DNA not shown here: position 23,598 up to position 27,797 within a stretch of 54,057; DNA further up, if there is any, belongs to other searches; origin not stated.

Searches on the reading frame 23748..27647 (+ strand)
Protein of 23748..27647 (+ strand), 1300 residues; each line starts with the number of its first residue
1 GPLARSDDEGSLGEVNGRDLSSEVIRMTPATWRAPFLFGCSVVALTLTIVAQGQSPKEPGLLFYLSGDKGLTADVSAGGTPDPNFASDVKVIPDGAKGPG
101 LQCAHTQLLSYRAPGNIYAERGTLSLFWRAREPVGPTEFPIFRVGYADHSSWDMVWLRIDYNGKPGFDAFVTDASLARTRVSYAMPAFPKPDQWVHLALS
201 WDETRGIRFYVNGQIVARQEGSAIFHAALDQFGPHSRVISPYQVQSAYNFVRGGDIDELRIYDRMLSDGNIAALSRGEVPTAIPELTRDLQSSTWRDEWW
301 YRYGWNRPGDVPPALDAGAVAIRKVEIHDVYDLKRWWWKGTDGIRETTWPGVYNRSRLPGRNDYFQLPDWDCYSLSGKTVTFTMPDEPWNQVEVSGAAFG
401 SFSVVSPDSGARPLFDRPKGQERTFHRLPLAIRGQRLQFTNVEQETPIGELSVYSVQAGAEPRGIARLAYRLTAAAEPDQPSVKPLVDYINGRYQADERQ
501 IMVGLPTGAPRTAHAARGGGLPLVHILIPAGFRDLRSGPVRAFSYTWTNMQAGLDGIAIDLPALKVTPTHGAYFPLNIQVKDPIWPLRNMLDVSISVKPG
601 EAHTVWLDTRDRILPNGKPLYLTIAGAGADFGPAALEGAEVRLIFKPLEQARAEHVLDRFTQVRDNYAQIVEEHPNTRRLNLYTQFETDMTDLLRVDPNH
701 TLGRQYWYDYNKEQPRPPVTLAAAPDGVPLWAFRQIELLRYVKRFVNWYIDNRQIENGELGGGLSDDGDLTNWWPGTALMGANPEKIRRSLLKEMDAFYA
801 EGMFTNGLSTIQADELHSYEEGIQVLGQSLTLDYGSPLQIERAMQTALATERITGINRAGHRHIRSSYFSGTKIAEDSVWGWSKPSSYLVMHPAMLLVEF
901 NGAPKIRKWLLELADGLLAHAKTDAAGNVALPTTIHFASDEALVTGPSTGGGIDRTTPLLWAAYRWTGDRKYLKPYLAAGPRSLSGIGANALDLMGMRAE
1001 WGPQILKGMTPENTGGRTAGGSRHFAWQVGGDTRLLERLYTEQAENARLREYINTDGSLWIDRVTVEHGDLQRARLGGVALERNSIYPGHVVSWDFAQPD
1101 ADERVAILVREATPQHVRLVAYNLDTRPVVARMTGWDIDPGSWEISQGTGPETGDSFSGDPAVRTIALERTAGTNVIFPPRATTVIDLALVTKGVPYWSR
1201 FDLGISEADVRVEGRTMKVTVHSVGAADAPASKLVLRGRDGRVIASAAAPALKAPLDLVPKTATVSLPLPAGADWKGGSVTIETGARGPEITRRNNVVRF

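Call 49: search_protein_families(library=pfam, proteins=[window:23748-27647:+], max_evalue=0.00001)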
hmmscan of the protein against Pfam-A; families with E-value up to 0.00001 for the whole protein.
window:23748-27647:+ (1300 aa): 1 family
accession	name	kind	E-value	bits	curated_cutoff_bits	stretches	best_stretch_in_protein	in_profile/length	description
PF13385.13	Laminin_G_3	-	4.1e-10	40.4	27.6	1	162-272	51-151/151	Concanavalin A-like lectin/glucanases superfamily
